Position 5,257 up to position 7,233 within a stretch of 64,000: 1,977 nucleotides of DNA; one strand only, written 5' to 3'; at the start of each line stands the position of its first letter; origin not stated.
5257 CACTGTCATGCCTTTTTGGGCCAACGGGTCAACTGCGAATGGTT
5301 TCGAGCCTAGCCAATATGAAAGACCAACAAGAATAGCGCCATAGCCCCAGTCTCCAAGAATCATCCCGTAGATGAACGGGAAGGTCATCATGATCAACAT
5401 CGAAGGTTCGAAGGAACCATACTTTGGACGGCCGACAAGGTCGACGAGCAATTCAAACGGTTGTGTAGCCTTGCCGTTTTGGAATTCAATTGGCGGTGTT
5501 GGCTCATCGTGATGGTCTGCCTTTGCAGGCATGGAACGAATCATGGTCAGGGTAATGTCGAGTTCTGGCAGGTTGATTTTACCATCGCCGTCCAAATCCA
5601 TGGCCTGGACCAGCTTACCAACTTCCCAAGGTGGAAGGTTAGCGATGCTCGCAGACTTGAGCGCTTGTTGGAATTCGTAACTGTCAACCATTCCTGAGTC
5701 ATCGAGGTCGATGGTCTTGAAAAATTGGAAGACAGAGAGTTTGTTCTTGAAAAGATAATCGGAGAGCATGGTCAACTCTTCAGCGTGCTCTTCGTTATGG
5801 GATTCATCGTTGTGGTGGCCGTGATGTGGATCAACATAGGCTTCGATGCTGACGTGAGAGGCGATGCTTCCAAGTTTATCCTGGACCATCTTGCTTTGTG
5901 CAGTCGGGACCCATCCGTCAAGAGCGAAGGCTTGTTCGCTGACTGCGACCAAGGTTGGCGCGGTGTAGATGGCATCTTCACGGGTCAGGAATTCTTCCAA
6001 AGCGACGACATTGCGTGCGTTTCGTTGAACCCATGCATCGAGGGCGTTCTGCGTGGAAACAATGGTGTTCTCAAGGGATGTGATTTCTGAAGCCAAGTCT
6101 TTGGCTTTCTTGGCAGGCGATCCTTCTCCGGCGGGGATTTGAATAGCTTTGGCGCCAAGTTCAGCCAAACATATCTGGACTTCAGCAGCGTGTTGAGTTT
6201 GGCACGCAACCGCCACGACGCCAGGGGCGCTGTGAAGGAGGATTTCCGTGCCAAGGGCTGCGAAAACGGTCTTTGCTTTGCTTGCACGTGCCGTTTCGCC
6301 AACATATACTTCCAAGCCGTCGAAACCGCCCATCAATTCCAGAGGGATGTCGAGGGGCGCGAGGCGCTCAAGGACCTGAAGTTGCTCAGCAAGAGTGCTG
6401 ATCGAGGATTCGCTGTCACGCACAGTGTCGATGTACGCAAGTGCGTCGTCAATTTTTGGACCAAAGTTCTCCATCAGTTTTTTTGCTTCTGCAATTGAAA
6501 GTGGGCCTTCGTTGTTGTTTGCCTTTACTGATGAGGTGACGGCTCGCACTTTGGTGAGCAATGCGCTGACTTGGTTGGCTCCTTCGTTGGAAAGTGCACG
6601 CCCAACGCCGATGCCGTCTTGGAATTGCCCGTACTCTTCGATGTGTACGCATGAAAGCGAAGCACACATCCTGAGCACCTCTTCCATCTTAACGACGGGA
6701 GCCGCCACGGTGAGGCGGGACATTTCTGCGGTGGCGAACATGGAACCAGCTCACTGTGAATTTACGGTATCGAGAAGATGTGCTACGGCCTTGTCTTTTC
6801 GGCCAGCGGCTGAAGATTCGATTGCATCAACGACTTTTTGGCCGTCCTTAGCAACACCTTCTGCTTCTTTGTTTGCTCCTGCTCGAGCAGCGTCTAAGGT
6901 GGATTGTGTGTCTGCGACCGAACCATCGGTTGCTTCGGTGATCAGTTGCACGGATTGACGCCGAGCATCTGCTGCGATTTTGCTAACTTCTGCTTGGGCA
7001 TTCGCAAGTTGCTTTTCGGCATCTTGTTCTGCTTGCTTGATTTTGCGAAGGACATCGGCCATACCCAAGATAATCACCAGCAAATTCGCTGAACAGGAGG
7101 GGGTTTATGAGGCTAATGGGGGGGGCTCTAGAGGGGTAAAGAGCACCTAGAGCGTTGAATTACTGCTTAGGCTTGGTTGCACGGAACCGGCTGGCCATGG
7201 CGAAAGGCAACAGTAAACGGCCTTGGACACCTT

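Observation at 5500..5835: Calmodulin-like EF-hand pair with His-rich flanks inserted in ATP synthase subunit I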

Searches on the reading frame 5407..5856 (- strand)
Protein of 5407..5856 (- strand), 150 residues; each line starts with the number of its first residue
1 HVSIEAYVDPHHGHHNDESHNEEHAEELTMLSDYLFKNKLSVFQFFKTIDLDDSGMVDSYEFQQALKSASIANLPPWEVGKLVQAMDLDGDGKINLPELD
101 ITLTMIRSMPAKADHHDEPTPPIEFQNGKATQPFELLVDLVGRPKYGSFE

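Call 71: search_protein_representatives(protein=window:5407-5856:-)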
Query: 150 residues. Proteins with E-value up to 0.001 (for the whole library): 1920; up to 1e-10: 231; up to 1e-30: 6. The best 150 are listed.
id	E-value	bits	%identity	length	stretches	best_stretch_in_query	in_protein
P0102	5.2e-43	163.0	55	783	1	1-150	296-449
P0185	2.9e-40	154.1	34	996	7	43-108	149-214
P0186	1.4e-38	148.5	28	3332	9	26-100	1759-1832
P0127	2.8e-33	131.4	67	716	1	18-114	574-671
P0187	3.0e-33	131.3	28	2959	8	28-120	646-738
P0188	8.5e-32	126.6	25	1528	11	35-106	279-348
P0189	1.2e-30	122.8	36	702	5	44-103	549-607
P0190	1.5e-28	116.0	30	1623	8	34-104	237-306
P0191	2.9e-28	115.1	29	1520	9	31-103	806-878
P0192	3.9e-28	114.7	59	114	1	23-109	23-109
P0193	4.7e-28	114.4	64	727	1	19-109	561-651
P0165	8.7e-28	113.5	55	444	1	17-114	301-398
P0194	5.9e-27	110.8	59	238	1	23-108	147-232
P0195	7.8e-27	110.5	33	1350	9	41-99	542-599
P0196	2.7e-26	108.7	29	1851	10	45-98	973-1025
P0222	1.1e-20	90.5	28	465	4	34-124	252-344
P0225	2.4e-20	89.4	31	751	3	29-103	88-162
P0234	8.6e-19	84.4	33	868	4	26-128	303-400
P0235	9.6e-19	84.2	46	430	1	18-124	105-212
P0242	5.4e-18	81.8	37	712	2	35-100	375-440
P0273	3.1e-15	72.8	29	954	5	22-104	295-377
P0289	4.2e-14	69.1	27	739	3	26-100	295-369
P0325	1.0e-12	64.7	44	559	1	28-126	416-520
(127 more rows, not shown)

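Call 72: search_protein_families(library=pfam, proteins=[P0234, P0273, P0289, P0222, P0242, P0225, P0185, P0189, P0325, P0235], max_evalue=0.0001)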
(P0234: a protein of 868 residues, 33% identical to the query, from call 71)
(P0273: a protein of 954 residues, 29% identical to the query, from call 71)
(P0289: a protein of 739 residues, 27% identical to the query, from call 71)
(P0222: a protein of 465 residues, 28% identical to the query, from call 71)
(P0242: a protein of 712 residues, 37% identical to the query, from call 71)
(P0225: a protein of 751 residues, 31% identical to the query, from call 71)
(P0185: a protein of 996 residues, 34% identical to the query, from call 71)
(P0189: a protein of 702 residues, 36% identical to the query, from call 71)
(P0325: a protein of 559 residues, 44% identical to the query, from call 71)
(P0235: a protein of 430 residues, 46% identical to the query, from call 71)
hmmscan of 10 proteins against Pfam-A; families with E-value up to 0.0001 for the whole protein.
P0234 (868 aa): 9 families
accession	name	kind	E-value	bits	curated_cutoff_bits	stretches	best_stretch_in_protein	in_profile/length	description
PF13499.12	EF-hand_7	-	2.2e-35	121.2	30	4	70-130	3-65/67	EF-hand domain pair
PF13405.12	EF-hand_6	-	4.9e-35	116.3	25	0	445-472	3-30/30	EF-hand domain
PF00036.39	EF-hand_1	-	1.3e-29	100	25.4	0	445-470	3-28/29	EF hand domain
PF13202.12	EF-hand_5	-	7.3e-21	73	25.9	0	446-466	3-23/25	EF hand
PF25578.1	EF-hand_STIM1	-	2e-09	37.9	32.2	0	320-346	23-49/80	Stromal interaction molecule 1-like, EF-hand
PF21128.4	MCM4_WHD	-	3.8e-08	33.7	24.4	0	305-346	14-55/75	MCM4, winged helix domain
PF22592.2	FCaBP_EF-hand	-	6.9e-08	33.1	27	0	442-471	15-44/93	FCaBP EF-hand domain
PF13833.12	EF-hand_8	-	1.1e-05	25.4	28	0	446-468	29-51/54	EF-hand domain pair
PF24548.1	EF_EFCAB10_C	-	2.4e-05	24.3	32.5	0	447-476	6-35/60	EFCAB10, C-terminal EF-hand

P0273 (954 aa): 12 families
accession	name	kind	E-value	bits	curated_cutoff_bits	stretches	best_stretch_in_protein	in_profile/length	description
PF00036.39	EF-hand_1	-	5.5e-69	223.2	25.4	2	807-832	2-27/29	EF hand domain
PF13405.12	EF-hand_6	-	3.3e-65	210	25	3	637-664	3-30/30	EF-hand domain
PF13499.12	EF-hand_7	-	3.1e-59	197.7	30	5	318-375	6-65/67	EF-hand domain pair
PF13202.12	EF-hand_5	-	5.7e-48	158.7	25.9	0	317-338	2-23/25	EF hand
PF13833.12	EF-hand_8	-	2.4e-35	120.5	28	1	632-660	23-51/54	EF-hand domain pair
PF25825.1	SAPC2_N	-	1.3e-12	47.9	27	0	486-516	10-40/80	SAPC2 EF-hand like N-terminal domain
PF12763.14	EH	-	3.9e-12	46.4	22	0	568-588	47-67/101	EH domain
PF25578.1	EF-hand_STIM1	-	3.1e-10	40.5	32.2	0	355-388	26-59/80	Stromal interaction molecule 1-like, EF-hand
PF24548.1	EF_EFCAB10_C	-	1.4e-08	34.7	32.5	0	807-844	3-40/60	EFCAB10, C-terminal EF-hand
PF14658.12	EF-hand_9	-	7.5e-08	33.1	37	0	250-270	44-65/66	EF-hand domain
PF21128.4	MCM4_WHD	-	8.7e-08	32.6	24.4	0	615-663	8-56/75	MCM4, winged helix domain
PF10591.15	SPARC_Ca_bdg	-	2e-06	28.5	22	0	758-829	43-112/113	Secreted protein acidic and rich in cysteine Ca binding region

P0289 (739 aa): 7 families
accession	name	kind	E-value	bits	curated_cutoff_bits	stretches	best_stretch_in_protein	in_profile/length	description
PF13499.12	EF-hand_7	-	1.6e-33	115.3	30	3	405-461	7-64/67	EF-hand domain pair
PF00036.39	EF-hand_1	-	6e-30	101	25.4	1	124-148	2-26/29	EF hand domain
PF13405.12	EF-hand_6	-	7.4e-28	94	25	0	88-114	3-29/30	EF-hand domain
PF13202.12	EF-hand_5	-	3.4e-19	67.8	25.9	1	90-109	4-23/25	EF hand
PF13833.12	EF-hand_8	-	1.6e-12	47.4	28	1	98-146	1-49/54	EF-hand domain pair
PF10571.15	UPF0547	-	7.8e-07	29.6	29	0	14-36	3-25/26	Uncharacterised protein family UPF0547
PF12773.13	DZR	-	2.4e-05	24.9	27.3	1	14-64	1-45/45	Double zinc ribbon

P0222 (465 aa): 11 families
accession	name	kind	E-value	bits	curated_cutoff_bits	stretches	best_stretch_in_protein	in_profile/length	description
PF13405.12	EF-hand_6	-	2.8e-47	154.3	25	0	394-420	2-28/30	EF-hand domain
PF00036.39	EF-hand_1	-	1.1e-35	118.9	25.4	0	394-420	2-28/29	EF hand domain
PF13499.12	EF-hand_7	-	3.3e-33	114.3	30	4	105-166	3-66/67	EF-hand domain pair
PF13202.12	EF-hand_5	-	5.1e-18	64.1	25.9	0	142-166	1-25/25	EF hand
PF05042.19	Caleosin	-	1.6e-15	57.9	27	0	15-46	13-44/170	Caleosin related protein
PF13833.12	EF-hand_8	-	1.2e-13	51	28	0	131-167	15-52/54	EF-hand domain pair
PF22592.2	FCaBP_EF-hand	-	2.1e-12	47.6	27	0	7-35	16-44/93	FCaBP EF-hand domain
PF10591.15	SPARC_Ca_bdg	-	5.4e-08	33.6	22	0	102-163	52-111/113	Secreted protein acidic and rich in cysteine Ca binding region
PF25578.1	EF-hand_STIM1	-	1.8e-07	31.6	32.2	0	260-281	23-44/80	Stromal interaction molecule 1-like, EF-hand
PF14788.12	EF-hand_10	-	2.4e-05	24.7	27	0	378-414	7-43/50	EF hand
PF14658.12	EF-hand_9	-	5.4e-05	24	37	0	263-313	3-55/66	EF-hand domain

P0242 (712 aa): 6 families
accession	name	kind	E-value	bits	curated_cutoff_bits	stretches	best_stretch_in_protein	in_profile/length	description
PF00036.39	EF-hand_1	-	5.1e-19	66.8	25.4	0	84-109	2-27/29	EF hand domain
PF13405.12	EF-hand_6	-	4.7e-16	57.4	25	0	86-110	4-28/30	EF-hand domain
PF13499.12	EF-hand_7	-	3.2e-15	56.7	30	2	85-141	5-62/67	EF-hand domain pair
PF13833.12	EF-hand_8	-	8.4e-11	41.9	28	0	96-138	2-44/54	EF-hand domain pair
PF13202.12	EF-hand_5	-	6.2e-09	35.4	25.9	0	86-106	3-23/25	EF hand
PF12773.13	DZR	-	1.9e-07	31.6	27.3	1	11-61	1-45/45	Double zinc ribbon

P0225 (751 aa): 8 families
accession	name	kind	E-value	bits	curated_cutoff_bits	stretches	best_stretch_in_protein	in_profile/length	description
PF00036.39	EF-hand_1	-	3.9e-29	98.5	25.4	0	640-664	2-26/29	EF hand domain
PF13499.12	EF-hand_7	-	2.5e-28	98.6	30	3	357-414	6-64/67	EF-hand domain pair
PF13405.12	EF-hand_6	-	1.4e-27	93.1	25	1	102-126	3-27/30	EF-hand domain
PF13202.12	EF-hand_5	-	1.2e-22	78.6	25.9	0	358-376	4-22/25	EF hand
PF13833.12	EF-hand_8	-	6.6e-17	61.4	28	2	367-415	2-50/54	EF-hand domain pair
PF10591.15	SPARC_Ca_bdg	-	8.9e-07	29.6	22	0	356-414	57-112/113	Secreted protein acidic and rich in cysteine Ca binding region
PF10571.15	UPF0547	-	4e-05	24.1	29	0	28-50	3-25/26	Uncharacterised protein family UPF0547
PF12773.13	DZR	-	8.7e-05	23.1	27.3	0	28-78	1-45/45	Double zinc ribbon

P0185 (996 aa): 13 families
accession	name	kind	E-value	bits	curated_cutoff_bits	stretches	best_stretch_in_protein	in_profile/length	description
PF13499.12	EF-hand_7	-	1.6e-94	310.7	30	7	418-478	6-67/67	EF-hand domain pair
PF00036.39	EF-hand_1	-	6.3e-74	238.6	25.4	4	452-479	1-28/29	EF hand domain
PF13405.12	EF-hand_6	-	1.6e-73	235.8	25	3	418-444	4-30/30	EF-hand domain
PF13833.12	EF-hand_8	-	9.9e-52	173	28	5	939-988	4-52/54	EF-hand domain pair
PF13202.12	EF-hand_5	-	2.9e-50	165.9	25.9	0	186-207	2-23/25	EF hand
PF24548.1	EF_EFCAB10_C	-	4.5e-20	71.5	32.5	0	419-447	6-34/60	EFCAB10, C-terminal EF-hand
PF25325.1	EF-hand_EFHB_C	-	1.4e-16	60.5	27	0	938-989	21-71/75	EFHB C-terminal EF-hand domain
PF21008.3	AIF-1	-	4.8e-15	56.5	50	0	570-637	47-114/140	Allograft inflammatory factor 1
PF08976.17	EF-hand_11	-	1.1e-14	55.6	21.7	0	10-76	23-88/105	EF-hand domain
PF05517.18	p25-alpha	-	9.9e-12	45.8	22.6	0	160-210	17-69/153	p25-alpha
PF10591.15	SPARC_Ca_bdg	-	5.7e-09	36.7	22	0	152-206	60-111/113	Secreted protein acidic and rich in cysteine Ca binding region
PF21128.4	MCM4_WHD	-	4.5e-07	30.3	24.4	0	917-953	21-57/75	MCM4, winged helix domain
PF25578.1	EF-hand_STIM1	-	4.6e-07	30.3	32.2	0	963-983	23-43/80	Stromal interaction molecule 1-like, EF-hand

P0189 (702 aa): 9 families
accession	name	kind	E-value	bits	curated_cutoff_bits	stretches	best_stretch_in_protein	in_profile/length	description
PF00036.39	EF-hand_1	-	1.1e-62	203.5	25.4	0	484-510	2-28/29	EF hand domain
PF13202.12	EF-hand_5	-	9.8e-62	202.2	25.9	1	485-507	2-24/25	EF hand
PF13499.12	EF-hand_7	-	2.4e-61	204.4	30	5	351-410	5-66/67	EF-hand domain pair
PF13405.12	EF-hand_6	-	1.1e-51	168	25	0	351-378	3-30/30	EF-hand domain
PF13833.12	EF-hand_8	-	2.6e-45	152.4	28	3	559-602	2-46/54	EF-hand domain pair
PF10591.15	SPARC_Ca_bdg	-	9e-23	81.2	22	0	451-505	59-111/113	Secreted protein acidic and rich in cysteine Ca binding region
PF00404.24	Dockerin_1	-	8.2e-10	39.2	22.9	0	252-289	13-45/57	Dockerin type I domain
PF25578.1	EF-hand_STIM1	-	9.6e-08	32.5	32.2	0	444-468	19-43/80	Stromal interaction molecule 1-like, EF-hand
PF20742.3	DUF5580_M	-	1.3e-06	28.8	24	0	545-593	20-68/95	Family of unknown function (DUF5580) middle domain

P0325 (559 aa): 4 families
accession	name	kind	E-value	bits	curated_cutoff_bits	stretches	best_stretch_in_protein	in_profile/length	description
PF13405.12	EF-hand_6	-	1.8e-07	30.7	25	0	430-458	2-30/30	EF-hand domain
PF13499.12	EF-hand_7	-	4.5e-07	30.6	30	1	429-486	3-61/67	EF-hand domain pair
PF00036.39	EF-hand_1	-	2e-06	27.3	25.4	0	430-456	2-28/29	EF hand domain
PF02037.33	SAP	-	1.2e-05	25.2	23.9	1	528-554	8-34/37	SAP domain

P0235 (430 aa): 4 families
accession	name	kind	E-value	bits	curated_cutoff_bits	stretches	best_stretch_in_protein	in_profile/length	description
PF13499.12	EF-hand_7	-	1.8e-09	38.3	30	1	132-185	7-61/67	EF-hand domain pair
PF00036.39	EF-hand_1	-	7.4e-09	35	25.4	0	165-189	1-25/29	EF hand domain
PF13405.12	EF-hand_6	-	7.7e-08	31.9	25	0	131-154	4-27/30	EF-hand domain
PF13202.12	EF-hand_5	-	3e-07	30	25.9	0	171-189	6-24/25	EF hand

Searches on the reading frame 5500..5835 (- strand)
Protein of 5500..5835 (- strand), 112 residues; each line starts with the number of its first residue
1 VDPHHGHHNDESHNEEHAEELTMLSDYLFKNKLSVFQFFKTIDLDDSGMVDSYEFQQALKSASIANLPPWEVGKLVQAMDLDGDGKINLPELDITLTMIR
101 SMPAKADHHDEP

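Call 3: search_protein_families(library=pfam, proteins=[window:5500-5835:-], max_evalue=1)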
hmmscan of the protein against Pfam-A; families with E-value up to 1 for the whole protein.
window:5500-5835:- (112 aa): 9 families
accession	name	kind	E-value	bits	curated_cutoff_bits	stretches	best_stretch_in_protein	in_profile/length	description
PF00036.39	EF-hand_1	-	6.6e-10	38.3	25.4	2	37-61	4-28/29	EF hand domain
PF13499.12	EF-hand_7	-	4.2e-09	37.1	30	1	36-91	5-61/67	EF-hand domain pair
PF13405.12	EF-hand_6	-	4.2e-09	35.8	25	2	37-61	4-28/30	EF-hand domain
PF13202.12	EF-hand_5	-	8.8e-09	34.9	25.9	2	77-92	6-21/25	EF hand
PF13833.12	EF-hand_8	-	0.00011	22.4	28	2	63-91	18-46/54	EF-hand domain pair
PF00404.24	Dockerin_1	-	0.019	15.6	22.9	0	76-88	33-45/57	Dockerin type I domain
PF12763.14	EH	-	0.022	15.1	22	0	37-59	44-66/101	EH domain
PF25578.1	EF-hand_STIM1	-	0.075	13.6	32.2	0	35-59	23-47/80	Stromal interaction molecule 1-like, EF-hand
PF10591.15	SPARC_Ca_bdg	-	0.079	13.7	22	1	18-57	73-112/113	Secreted protein acidic and rich in cysteine Ca binding region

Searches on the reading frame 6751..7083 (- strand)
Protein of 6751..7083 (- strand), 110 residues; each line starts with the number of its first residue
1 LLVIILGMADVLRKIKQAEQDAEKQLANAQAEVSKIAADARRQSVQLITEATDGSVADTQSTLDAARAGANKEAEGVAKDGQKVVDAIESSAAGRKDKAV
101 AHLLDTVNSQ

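Call 69: search_protein_families(library=pfam, proteins=[window:6751-7083:-], max_evalue=0.01)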
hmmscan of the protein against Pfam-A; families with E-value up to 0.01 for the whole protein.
window:6751-7083:- (110 aa): 1 family
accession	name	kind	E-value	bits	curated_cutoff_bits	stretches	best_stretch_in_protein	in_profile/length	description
PF16999.10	V-ATPase_G_2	-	0.00041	21.4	28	1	11-89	17-96/104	Vacuolar (H+)-ATPase G subunit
